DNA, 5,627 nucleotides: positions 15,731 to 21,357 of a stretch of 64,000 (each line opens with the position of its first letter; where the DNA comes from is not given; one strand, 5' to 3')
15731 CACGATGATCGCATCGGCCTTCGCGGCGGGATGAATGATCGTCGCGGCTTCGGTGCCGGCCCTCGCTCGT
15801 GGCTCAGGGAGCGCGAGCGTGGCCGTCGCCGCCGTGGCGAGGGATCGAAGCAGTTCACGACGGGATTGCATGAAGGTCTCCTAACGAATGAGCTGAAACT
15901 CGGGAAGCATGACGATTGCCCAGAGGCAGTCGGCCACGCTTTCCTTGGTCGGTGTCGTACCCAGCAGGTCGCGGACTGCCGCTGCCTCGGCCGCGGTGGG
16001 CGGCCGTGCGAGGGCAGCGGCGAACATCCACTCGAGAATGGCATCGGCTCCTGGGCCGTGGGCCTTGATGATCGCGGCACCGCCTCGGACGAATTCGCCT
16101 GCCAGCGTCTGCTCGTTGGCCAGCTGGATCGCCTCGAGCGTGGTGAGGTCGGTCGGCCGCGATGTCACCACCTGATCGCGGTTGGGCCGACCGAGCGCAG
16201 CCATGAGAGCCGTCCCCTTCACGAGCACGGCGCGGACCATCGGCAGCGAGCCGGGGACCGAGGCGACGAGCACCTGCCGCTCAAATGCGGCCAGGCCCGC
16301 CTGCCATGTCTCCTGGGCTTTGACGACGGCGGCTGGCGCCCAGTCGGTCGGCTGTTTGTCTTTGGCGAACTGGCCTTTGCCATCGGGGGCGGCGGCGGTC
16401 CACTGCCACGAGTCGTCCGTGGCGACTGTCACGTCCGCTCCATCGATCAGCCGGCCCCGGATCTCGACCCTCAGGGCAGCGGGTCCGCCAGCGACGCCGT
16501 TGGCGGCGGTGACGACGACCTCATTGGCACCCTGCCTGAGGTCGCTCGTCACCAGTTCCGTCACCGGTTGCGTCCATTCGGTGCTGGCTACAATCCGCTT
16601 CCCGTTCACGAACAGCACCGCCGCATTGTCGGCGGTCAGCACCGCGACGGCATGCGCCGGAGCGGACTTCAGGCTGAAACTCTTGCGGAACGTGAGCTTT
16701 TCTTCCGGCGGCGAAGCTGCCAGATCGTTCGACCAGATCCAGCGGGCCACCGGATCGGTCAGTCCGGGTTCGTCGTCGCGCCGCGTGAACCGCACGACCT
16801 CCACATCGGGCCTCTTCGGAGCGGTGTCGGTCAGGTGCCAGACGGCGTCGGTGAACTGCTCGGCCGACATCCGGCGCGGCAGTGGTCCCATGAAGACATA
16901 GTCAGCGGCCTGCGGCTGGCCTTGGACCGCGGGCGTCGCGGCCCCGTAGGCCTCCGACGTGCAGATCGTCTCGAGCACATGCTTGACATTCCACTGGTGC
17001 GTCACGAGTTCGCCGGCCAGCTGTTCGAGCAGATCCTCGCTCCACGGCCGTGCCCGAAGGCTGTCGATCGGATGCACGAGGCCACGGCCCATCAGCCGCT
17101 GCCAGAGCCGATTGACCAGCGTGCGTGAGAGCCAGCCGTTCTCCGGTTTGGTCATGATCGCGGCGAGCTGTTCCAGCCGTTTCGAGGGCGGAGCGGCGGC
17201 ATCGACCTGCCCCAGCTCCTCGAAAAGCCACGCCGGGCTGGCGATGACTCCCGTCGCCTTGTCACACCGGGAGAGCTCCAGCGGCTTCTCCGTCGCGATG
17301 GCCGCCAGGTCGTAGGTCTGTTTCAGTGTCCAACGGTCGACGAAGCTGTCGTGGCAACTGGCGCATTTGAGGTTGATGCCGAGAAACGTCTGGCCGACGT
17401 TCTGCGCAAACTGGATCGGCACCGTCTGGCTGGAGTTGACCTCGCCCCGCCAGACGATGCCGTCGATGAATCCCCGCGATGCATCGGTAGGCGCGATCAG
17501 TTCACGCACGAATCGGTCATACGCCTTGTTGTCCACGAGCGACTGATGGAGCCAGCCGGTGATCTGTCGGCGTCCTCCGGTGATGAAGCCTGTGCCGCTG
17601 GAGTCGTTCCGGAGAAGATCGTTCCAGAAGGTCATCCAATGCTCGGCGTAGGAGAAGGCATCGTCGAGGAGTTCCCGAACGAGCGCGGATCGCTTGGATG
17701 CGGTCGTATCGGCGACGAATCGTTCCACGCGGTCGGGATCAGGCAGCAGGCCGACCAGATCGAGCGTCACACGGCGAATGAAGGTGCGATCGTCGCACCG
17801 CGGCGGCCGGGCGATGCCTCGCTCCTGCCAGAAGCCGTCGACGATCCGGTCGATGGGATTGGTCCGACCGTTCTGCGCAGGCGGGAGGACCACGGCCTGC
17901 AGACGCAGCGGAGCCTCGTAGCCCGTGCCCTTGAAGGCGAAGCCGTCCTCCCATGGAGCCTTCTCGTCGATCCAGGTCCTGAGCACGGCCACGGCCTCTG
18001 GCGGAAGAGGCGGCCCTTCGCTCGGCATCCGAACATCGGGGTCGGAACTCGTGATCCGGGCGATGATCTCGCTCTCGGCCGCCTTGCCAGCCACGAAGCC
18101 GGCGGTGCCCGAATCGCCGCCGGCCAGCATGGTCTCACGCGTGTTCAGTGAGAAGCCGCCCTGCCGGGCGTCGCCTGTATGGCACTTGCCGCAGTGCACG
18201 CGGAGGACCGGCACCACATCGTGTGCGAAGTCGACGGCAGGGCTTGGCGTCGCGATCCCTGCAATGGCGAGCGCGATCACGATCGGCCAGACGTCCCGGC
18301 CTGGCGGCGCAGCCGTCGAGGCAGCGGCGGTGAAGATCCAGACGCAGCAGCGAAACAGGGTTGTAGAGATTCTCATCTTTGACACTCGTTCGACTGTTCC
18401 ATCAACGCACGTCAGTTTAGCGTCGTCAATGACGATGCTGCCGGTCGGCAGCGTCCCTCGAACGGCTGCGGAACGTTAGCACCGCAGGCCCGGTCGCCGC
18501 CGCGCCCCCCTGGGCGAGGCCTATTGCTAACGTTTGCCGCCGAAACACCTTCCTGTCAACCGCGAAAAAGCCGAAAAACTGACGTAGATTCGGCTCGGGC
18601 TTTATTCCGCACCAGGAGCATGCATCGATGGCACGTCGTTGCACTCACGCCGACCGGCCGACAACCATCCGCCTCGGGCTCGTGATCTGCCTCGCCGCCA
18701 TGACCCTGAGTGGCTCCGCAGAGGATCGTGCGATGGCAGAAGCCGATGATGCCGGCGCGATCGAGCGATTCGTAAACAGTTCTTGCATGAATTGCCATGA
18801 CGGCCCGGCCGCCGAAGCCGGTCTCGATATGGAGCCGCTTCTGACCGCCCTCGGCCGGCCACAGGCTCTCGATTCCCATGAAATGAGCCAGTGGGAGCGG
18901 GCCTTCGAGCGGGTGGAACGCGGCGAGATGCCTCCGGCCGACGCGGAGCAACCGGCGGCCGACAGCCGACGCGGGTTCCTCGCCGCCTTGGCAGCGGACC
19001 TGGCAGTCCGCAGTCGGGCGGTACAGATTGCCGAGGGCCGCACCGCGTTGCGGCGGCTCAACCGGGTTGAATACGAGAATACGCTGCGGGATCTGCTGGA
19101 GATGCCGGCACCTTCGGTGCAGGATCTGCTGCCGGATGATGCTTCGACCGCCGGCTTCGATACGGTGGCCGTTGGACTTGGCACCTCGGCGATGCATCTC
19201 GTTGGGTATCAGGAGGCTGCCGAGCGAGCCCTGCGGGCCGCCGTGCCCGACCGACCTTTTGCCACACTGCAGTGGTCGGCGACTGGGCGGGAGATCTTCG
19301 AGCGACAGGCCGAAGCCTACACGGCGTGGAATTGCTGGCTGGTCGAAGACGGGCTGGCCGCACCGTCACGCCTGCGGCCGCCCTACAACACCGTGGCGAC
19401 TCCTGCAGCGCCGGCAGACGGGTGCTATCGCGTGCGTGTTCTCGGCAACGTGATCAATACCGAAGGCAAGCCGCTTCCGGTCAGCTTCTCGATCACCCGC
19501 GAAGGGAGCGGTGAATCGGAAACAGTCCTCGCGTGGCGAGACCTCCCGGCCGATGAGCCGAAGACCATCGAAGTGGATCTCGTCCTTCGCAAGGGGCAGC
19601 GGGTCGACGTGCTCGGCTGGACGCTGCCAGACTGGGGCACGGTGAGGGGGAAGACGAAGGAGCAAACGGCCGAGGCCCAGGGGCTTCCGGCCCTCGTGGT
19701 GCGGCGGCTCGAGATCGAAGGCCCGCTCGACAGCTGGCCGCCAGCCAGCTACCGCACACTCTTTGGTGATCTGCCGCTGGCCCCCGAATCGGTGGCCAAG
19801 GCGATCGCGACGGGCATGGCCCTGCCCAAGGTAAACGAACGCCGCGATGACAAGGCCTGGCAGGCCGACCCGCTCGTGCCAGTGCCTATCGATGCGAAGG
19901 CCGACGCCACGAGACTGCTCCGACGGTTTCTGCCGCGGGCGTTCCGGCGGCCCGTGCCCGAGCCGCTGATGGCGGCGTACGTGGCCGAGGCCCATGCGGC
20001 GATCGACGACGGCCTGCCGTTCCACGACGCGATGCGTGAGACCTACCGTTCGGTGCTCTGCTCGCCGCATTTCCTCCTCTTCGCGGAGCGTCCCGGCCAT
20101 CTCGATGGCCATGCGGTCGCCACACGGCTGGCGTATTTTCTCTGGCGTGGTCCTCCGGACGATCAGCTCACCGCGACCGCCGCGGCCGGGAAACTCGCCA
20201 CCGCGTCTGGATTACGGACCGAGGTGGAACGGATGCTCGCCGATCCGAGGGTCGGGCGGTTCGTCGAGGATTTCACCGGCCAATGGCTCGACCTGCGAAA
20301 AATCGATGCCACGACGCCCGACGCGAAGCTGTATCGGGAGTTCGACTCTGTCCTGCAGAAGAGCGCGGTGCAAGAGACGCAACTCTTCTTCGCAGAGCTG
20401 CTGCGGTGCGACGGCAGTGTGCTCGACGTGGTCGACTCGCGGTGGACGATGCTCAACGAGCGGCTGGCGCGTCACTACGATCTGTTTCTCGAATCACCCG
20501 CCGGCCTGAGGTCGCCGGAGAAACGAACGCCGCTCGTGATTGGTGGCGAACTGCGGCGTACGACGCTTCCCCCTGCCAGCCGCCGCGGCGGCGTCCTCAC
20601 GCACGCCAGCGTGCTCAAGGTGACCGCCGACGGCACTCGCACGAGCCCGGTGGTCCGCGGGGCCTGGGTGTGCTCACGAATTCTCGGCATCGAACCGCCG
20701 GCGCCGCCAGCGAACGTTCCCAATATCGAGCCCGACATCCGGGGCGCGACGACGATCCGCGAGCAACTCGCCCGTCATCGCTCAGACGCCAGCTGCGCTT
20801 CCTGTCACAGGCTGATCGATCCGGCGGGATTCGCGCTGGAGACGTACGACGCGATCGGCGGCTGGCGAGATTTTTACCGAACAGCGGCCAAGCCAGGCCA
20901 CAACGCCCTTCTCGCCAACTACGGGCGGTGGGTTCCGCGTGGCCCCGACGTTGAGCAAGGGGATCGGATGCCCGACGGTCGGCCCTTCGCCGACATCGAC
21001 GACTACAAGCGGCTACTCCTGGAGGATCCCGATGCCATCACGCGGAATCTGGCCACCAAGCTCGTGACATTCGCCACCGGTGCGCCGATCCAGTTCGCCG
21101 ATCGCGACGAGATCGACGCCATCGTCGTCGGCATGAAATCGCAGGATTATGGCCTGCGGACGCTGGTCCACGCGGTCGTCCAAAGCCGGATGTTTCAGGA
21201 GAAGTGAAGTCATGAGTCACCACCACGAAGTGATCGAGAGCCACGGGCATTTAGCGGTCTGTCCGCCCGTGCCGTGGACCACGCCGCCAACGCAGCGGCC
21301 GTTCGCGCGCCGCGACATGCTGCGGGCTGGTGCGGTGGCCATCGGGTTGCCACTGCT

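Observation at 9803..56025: Glycan-gene modules are separated by a small recurring set of repeats, IS relics and gene relics (cassette-array-like mosaic)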

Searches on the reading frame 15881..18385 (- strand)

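Call 5: search_protein_families(library=pfam, proteins=[window:15881-18385:-])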
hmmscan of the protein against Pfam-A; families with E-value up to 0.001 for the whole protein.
window:15881-18385:- (834 aa): 3 families
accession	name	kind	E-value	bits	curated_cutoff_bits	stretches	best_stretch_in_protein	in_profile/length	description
PF07583.16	PSCyt2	-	1.6e-46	159.3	29.8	1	177-363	1-203/209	Protein of unknown function (DUF1549)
PF07587.16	PSD1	-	1.9e-32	113.1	28.5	2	405-525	3-128/244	Protein of unknown function (DUF1553)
PF07635.16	PSCyt1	-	8.1e-16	58.8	22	1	65-122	1-57/59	Planctomycete cytochrome C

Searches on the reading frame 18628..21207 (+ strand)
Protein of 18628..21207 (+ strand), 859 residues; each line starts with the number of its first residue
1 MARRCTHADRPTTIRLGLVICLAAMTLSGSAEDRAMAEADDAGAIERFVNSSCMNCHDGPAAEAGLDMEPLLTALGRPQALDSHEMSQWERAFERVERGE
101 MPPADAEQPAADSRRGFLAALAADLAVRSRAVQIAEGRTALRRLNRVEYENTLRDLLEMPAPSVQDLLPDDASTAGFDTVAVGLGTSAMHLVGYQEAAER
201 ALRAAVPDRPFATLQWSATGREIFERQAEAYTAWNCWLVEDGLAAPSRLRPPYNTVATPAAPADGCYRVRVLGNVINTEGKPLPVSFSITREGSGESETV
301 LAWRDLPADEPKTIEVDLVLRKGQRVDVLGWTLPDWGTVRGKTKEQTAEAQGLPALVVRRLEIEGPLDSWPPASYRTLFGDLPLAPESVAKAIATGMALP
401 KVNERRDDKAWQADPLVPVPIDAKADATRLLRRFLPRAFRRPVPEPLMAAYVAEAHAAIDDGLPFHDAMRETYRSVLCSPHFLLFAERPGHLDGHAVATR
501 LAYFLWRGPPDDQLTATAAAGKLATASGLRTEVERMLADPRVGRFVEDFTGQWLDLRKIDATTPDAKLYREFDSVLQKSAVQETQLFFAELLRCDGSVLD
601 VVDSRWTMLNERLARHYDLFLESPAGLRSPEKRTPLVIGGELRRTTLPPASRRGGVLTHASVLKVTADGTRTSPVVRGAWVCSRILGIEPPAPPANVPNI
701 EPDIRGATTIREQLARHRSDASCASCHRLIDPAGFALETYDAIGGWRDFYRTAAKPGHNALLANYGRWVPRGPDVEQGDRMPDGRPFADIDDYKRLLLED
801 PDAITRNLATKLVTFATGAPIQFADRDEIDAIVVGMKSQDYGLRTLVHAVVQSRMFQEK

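Call 5: search_protein_families(library=pfam, proteins=[window:18628-21207:+])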
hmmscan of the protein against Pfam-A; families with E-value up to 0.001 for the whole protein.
window:18628-21207:+ (859 aa): 6 families
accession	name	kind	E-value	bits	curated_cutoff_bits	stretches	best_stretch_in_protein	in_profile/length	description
PF07631.16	PSD4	-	3e-41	141.3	23.3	1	492-619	1-128/128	Protein of unknown function (DUF1592)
PF07627.16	PSCyt3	-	1.2e-35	122.1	27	1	653-748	1-96/98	Protein of unknown function (DUF1588)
PF07624.16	PSD2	-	1.1e-19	70.3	25.8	1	783-856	1-74/74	Protein of unknown function (DUF1585)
PF07626.16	PSD3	-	5.2e-19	68.9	23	1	142-206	1-64/65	Protein of unknown function (DUF1587)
PF07637.16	PSD5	-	5.3e-13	49.6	34.2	1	427-487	2-62/62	Protein of unknown function (DUF1595)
PF07635.16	PSCyt1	-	2.8e-07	31.5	22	1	53-105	1-59/59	Planctomycete cytochrome C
